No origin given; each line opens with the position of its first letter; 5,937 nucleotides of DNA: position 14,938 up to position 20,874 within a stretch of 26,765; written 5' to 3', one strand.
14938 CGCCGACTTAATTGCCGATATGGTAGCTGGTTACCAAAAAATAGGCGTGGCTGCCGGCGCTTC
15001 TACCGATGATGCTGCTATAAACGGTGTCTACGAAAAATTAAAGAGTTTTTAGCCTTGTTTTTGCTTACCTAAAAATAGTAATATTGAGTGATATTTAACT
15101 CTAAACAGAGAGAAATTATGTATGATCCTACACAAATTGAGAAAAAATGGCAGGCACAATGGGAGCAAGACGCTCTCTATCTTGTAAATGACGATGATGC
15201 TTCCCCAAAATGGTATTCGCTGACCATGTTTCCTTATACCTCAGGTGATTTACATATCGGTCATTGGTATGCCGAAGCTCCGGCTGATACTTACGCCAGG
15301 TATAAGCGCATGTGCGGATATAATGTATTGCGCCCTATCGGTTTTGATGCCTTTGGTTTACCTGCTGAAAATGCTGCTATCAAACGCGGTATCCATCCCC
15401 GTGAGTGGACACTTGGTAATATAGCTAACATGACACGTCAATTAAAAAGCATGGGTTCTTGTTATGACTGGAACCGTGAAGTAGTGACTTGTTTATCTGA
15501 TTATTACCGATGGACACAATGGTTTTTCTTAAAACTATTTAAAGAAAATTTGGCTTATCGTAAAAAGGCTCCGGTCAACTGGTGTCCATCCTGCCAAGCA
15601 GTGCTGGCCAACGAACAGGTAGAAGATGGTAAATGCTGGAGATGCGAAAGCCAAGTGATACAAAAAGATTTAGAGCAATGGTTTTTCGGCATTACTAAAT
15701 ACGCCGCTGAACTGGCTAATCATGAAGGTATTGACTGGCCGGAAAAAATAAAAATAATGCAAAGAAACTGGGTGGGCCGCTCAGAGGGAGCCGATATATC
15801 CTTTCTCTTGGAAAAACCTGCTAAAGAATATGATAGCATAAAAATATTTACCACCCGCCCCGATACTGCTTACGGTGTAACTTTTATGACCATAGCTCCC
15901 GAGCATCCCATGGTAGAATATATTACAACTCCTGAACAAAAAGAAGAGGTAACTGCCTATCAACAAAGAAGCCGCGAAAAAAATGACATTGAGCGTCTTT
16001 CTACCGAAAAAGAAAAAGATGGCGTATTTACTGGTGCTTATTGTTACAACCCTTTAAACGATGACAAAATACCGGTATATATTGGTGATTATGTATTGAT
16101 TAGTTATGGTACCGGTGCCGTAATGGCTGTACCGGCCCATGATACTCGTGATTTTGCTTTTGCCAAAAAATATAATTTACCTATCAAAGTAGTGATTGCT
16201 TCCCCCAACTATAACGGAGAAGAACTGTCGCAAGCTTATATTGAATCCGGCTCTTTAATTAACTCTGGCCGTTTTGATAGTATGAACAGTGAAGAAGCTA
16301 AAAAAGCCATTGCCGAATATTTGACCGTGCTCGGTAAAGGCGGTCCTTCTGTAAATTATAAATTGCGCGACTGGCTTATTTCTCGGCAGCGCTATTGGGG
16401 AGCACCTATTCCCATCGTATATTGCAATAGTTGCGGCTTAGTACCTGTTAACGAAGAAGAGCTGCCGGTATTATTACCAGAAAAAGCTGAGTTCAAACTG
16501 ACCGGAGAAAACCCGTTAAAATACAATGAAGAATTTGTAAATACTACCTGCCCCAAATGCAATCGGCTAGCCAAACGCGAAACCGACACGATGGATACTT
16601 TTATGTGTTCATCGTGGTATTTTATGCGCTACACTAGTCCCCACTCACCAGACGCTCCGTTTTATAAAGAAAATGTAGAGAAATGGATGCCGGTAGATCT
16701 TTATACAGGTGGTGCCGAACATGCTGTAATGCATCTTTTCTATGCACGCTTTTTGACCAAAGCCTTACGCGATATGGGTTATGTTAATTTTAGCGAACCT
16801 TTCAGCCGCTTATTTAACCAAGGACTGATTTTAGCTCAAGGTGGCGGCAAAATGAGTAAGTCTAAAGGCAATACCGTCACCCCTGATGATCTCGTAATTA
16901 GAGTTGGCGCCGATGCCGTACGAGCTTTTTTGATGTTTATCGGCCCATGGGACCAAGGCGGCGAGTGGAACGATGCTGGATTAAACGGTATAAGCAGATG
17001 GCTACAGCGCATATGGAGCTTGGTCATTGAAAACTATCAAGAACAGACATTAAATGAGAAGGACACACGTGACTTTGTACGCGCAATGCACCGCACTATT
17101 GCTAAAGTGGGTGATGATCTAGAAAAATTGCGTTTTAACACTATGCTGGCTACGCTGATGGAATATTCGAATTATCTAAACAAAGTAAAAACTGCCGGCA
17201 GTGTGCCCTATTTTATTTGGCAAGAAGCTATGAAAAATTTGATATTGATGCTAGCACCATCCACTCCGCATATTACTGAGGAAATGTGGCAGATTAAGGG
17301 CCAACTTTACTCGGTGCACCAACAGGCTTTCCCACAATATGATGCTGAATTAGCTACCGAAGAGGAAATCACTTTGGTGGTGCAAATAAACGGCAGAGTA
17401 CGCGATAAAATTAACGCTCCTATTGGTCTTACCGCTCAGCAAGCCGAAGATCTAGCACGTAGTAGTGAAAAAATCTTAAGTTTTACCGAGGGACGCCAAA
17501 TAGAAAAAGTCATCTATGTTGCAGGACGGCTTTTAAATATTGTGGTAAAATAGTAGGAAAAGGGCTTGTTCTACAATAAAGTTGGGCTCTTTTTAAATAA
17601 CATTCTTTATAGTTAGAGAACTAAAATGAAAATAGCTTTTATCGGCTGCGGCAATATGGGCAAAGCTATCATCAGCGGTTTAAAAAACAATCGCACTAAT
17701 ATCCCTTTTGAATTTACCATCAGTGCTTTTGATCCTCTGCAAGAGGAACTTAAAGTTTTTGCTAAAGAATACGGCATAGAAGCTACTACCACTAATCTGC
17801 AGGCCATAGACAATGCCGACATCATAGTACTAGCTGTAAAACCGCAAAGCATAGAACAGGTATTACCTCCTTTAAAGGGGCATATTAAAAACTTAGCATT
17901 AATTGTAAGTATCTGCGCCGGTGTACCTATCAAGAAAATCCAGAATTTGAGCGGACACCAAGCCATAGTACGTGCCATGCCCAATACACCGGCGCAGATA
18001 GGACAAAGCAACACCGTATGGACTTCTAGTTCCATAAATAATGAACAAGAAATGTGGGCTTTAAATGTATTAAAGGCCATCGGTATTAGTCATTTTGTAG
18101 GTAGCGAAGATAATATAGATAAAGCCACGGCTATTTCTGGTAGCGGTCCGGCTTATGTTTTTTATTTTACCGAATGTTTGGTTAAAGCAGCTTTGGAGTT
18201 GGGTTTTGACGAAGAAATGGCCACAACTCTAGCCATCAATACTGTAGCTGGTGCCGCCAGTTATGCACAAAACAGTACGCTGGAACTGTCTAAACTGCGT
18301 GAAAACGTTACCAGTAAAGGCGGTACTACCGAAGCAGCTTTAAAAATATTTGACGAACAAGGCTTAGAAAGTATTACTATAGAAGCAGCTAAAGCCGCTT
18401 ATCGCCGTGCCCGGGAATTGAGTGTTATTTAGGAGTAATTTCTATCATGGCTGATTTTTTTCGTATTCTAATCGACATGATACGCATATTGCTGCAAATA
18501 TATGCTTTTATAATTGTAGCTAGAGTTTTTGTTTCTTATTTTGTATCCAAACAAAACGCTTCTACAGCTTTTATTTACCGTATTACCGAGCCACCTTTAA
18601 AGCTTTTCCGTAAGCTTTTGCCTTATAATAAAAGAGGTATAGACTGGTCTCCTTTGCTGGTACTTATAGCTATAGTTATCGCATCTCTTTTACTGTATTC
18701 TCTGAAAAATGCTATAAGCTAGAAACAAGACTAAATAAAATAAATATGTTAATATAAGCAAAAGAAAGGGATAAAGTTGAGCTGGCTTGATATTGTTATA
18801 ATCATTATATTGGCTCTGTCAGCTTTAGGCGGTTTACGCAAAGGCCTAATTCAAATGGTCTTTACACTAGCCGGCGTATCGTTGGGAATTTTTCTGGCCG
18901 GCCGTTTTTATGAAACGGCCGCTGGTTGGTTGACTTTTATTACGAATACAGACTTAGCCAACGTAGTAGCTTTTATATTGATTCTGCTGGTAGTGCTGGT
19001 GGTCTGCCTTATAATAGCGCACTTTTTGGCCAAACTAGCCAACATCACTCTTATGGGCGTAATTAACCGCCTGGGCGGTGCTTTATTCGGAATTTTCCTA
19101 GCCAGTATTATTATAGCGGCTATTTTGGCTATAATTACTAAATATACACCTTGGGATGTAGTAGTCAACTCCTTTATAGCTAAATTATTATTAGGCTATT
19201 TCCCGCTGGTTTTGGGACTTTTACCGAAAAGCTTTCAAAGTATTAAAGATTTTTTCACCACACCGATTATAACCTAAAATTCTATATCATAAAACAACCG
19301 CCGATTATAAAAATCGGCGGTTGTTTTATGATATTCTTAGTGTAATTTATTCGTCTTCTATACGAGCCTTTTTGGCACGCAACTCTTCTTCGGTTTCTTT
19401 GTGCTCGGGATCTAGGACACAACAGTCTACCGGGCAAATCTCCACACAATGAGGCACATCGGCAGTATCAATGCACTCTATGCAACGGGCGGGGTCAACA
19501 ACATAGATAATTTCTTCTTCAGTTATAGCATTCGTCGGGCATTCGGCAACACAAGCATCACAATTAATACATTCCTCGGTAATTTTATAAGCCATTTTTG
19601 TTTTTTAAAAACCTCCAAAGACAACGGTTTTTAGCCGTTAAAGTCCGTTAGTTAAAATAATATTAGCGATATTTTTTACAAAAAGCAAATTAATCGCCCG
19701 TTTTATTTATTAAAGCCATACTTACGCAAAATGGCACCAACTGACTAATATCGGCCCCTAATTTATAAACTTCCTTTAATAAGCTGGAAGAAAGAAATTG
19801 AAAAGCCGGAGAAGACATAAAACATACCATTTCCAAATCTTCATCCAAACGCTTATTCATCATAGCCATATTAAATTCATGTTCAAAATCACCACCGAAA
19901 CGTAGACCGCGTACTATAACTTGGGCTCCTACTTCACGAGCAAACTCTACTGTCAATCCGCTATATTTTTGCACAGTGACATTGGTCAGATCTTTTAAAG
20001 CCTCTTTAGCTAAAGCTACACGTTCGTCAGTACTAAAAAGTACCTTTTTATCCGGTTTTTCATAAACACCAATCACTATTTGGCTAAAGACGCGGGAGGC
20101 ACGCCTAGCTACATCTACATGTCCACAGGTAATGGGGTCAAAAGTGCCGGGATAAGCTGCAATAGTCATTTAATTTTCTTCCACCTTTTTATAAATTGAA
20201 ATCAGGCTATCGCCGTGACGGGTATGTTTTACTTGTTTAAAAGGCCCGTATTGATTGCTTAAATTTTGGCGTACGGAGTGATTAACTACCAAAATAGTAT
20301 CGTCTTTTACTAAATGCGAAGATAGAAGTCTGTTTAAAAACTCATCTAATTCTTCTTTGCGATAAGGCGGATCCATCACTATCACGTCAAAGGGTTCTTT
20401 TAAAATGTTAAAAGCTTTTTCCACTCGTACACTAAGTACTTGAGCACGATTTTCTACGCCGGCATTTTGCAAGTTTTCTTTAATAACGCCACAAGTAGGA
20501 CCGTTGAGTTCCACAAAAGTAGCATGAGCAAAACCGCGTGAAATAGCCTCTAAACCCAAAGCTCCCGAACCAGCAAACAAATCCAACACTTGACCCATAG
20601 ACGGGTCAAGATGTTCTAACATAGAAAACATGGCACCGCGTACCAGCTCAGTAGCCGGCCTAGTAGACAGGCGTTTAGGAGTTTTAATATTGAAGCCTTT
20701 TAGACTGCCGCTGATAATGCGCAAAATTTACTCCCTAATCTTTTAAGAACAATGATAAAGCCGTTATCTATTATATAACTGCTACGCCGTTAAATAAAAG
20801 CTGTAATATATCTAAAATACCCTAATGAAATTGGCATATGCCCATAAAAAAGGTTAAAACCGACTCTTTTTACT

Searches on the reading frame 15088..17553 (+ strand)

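Call 15: search_protein_families(library=pfam, proteins=[window:15088-17553:+])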
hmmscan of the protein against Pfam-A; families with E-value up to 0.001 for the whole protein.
window:15088-17553:+ (821 aa): 4 families
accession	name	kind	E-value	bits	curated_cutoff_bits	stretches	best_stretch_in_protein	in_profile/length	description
PF13603.12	tRNA-synt_1_2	-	1.5e-69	233.7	25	1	226-412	1-184/185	Leucyl-tRNA synthetase, editing domain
PF00133.28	tRNA-synt_1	-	1.4e-51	176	22.7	2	426-616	228-403/414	tRNA synthetases class I (I, L, M and V)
PF09334.17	tRNA-synt_1g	-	1.9e-29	103.1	20.1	1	46-189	5-145/391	tRNA synthetases class I (M)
PF08264.19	Anticodon_1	-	8.4e-22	78.1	25.1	1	661-781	2-142/148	Anticodon-binding domain of tRNA ligase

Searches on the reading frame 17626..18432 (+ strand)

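Call 15: search_protein_families(library=pfam, proteins=[window:17626-18432:+])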
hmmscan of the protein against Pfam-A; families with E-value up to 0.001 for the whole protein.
window:17626-18432:+ (268 aa): 7 families
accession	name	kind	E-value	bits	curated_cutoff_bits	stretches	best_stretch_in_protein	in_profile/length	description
PF14748.11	P5CR_dimer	-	4.3e-34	117.4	25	1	161-265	1-105/105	Pyrroline-5-carboxylate reductase dimerisation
PF03807.23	F420_oxidored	-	1.3e-18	67.8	21.6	1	2-99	1-94/94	NADP oxidoreductase coenzyme F420-dependent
PF01210.29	NAD_Gly3P_dh_N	-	4.3e-07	30.5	23.1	1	2-122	1-126/158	NAD-dependent glycerol-3-phosphate dehydrogenase N-terminus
PF03446.21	NAD_binding_2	-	1.7e-06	28.6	21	1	2-89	1-85/161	NAD binding domain of 6-phosphogluconate dehydrogenase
PF02153.23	PDH_N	-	1.7e-05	24.8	26.5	1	32-112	14-93/154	Prephenate dehydrogenase, nucleotide-binding domain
PF01408.29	GFO_IDH_MocA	-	6.4e-05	24.1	24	1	1-75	1-74/120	Oxidoreductase family, NAD-binding Rossmann fold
PF02558.23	ApbA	-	0.00082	19.5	22.2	0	3-102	1-105/150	Ketopantoate reductase PanE/ApbA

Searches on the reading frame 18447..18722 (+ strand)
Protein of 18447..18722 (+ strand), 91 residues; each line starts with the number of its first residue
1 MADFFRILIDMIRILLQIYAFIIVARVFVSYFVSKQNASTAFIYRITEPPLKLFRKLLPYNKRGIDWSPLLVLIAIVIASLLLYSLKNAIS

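Call 15: search_protein_families(library=pfam, proteins=[window:18447-18722:+])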
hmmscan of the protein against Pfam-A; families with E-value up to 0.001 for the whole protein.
window:18447-18722:+ (91 aa): 1 family
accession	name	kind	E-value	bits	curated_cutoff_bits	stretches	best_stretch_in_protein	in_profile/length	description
PF02325.22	YGGT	-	8.4e-17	61.8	27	1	14-82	2-69/70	YGGT family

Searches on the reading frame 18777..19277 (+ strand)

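Call 15: search_protein_families(library=pfam, proteins=[window:18777-19277:+])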
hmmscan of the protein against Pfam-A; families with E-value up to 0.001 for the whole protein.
window:18777-19277:+ (166 aa): 1 family
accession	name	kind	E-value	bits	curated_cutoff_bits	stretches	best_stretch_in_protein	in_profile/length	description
PF02674.22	Colicin_V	-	2.7e-26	92.7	29.3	1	4-138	1-139/144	Colicin V production protein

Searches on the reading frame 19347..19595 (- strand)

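Call 48: search_protein_families(library=pfam, proteins=[window:19347-19595:-])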
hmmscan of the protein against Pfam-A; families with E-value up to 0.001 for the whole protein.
window:19347-19595:- (82 aa): 9 families
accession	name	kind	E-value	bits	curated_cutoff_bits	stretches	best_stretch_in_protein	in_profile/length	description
PF00037.32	Fer4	-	4e-08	33.2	21.1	1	3-25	2-24/24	4Fe-4S binding domain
PF13237.11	Fer4_10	-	1.4e-07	31.8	25.5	1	3-55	3-53/53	4Fe-4S dicluster domain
PF12838.12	Fer4_7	-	1.3e-06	29.2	27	1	9-58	2-52/52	4Fe-4S dicluster domain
PF13484.11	Fer4_16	-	8.6e-06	26.9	30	1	8-41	1-32/66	4Fe-4S double cluster binding domain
PF13187.11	Fer4_9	-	2.5e-05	24.7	27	1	8-57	1-50/52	4Fe-4S dicluster domain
PF12797.12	Fer4_2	-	0.0003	21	24.5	0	6-21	7-22/22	4Fe-4S binding domain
PF12800.12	Fer4_4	-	0.00047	20.7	24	0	6-21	1-16/17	4Fe-4S binding domain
PF12798.12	Fer4_3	-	0.0006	20.9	27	0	9-23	1-15/15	4Fe-4S binding domain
PF12837.12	Fer4_6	-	0.00072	19.8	25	0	9-24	9-24/24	4Fe-4S binding domain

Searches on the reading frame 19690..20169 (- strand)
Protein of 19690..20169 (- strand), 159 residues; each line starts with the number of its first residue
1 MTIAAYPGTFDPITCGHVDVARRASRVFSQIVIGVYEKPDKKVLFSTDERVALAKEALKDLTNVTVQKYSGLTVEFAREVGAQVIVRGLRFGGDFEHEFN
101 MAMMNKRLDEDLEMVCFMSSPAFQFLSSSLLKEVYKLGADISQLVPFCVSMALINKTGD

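Call 16: search_protein_families(library=pfam, proteins=[window:19690-20169:-])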
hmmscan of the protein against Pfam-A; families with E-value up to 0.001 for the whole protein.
window:19690-20169:- (159 aa): 1 family
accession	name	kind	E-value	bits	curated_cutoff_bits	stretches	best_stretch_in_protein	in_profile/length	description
PF01467.32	CTP_transf_like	-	5.8e-22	78.8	21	1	6-133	2-132/133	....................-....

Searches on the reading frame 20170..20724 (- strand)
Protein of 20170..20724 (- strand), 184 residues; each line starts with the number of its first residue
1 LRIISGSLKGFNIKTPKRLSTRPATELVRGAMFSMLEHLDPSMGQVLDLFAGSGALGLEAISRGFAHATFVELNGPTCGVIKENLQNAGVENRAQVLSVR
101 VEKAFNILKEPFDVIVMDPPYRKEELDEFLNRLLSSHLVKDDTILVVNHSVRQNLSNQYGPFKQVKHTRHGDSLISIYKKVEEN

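Call 16: search_protein_families(library=pfam, proteins=[window:20170-20724:-])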
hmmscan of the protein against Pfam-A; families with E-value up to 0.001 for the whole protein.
window:20170-20724:- (184 aa): 7 families
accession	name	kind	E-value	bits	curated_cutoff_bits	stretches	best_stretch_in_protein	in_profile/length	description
PF03602.21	Cons_hypoth95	-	4.1e-45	154.1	24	1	1-179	1-182/182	Conserved hypothetical protein 95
PF05175.20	MTS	-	1.5e-09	38.2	23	1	35-134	23-123/170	Methyltransferase small domain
PF10237.15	N6-adenineMlase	-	0.00013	22.1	23.2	1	106-160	83-140/166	Probable N6-adenine methyltransferase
PF02475.24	TRM5-TYW2_MTfase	-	0.00015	22.2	28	1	45-153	39-141/164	TRM5/TYW2 methyltransferase domain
PF06325.19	PrmA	-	0.00021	21.3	22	1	34-116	153-231/296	Ribosomal protein L11 methyltransferase (PrmA)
PF13649.12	Methyltransf_25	-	0.00045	21.3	27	1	46-130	1-86/97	Methyltransferase domain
PF13847.12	Methyltransf_31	-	0.00097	19.3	27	0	45-152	6-115/145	Methyltransferase domain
